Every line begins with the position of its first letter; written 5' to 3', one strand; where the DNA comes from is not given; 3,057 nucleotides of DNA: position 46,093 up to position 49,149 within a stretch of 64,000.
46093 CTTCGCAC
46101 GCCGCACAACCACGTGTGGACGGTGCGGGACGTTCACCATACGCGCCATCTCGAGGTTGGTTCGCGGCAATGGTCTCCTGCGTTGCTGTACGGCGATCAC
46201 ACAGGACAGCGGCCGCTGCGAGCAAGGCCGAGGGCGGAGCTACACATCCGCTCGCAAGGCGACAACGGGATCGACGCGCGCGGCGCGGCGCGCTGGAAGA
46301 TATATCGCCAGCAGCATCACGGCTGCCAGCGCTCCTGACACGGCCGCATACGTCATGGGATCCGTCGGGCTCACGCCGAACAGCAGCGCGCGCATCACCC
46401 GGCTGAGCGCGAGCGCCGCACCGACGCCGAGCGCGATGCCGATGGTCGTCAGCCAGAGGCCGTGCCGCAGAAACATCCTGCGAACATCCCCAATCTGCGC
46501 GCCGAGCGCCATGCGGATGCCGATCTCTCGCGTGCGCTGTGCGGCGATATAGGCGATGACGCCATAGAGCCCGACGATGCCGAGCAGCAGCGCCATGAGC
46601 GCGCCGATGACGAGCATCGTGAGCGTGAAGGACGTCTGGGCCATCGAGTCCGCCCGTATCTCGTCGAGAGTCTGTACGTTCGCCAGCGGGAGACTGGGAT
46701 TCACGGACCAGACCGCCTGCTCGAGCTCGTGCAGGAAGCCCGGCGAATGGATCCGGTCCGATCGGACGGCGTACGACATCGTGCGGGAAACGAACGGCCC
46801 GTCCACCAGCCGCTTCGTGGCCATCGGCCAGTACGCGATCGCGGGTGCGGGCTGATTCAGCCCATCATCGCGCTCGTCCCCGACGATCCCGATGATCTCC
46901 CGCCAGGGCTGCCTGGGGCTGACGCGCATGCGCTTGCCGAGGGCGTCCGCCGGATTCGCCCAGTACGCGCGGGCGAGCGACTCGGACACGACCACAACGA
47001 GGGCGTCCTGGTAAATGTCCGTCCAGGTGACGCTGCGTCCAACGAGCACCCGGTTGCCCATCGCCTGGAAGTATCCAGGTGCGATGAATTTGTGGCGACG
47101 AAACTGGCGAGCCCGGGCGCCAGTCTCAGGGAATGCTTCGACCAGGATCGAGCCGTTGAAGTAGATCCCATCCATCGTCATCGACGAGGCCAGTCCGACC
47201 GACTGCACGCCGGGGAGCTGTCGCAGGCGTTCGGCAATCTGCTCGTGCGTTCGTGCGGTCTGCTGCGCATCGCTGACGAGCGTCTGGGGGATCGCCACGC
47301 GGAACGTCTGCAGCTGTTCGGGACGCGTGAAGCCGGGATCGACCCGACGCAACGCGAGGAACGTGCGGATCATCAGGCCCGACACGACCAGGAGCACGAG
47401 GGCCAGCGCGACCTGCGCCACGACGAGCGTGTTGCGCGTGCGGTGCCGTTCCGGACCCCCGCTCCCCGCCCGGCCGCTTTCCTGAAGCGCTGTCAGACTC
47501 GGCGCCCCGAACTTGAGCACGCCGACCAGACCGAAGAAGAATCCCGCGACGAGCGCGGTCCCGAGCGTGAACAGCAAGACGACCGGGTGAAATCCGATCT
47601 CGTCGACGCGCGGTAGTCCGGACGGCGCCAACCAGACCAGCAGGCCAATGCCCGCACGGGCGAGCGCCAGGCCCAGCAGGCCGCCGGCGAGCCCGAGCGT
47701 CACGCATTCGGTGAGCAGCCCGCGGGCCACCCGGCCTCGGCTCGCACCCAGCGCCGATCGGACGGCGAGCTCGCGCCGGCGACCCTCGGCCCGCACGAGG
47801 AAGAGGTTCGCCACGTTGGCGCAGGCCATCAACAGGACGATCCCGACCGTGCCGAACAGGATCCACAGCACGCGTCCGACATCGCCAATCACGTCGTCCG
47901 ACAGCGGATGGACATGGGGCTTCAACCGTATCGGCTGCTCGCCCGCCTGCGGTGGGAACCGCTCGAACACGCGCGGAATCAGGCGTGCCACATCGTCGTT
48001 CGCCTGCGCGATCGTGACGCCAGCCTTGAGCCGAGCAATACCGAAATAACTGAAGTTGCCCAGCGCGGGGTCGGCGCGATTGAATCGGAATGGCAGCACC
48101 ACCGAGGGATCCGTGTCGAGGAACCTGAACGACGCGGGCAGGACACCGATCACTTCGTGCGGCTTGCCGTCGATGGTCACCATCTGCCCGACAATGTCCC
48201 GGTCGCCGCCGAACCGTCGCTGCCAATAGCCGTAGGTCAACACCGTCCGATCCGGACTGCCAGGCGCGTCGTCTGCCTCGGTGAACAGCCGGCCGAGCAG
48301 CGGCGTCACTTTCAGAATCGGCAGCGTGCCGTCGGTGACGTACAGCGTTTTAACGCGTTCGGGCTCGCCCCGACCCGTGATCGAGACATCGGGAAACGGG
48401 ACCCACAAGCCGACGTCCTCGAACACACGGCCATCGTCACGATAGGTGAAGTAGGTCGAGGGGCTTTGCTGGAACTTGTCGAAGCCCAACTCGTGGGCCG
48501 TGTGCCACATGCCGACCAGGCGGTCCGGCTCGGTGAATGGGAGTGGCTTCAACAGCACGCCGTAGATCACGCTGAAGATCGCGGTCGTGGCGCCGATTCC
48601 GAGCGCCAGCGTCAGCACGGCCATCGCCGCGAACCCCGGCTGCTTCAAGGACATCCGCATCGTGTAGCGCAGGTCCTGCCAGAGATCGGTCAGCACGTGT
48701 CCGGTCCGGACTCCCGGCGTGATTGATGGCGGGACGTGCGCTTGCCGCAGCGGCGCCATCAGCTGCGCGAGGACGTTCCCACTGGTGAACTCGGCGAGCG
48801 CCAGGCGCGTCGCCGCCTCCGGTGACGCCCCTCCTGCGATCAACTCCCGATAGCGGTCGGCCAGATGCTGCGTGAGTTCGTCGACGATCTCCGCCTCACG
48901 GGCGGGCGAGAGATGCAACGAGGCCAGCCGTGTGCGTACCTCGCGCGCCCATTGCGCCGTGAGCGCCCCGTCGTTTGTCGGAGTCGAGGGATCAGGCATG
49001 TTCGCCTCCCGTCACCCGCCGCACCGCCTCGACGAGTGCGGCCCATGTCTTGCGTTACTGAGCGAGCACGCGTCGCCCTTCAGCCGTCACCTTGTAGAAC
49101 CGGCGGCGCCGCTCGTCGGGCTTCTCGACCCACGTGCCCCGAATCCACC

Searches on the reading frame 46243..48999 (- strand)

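Call 102: search_protein_families(library=pfam, proteins=[window:46243-48999:-], max_evalue=0.0001)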
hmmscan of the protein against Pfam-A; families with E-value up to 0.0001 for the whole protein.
window:46243-48999:- (919 aa): 2 families
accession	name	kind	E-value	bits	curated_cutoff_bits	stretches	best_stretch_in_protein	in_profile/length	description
PF12704.14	MacB_PCD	-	9.1e-32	111.5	27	2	125-339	2-206/207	MacB-like periplasmic core domain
PF02687.27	FtsX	-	1.3e-22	80.5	25.5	2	798-911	2-120/120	FtsX-like permease C-terminal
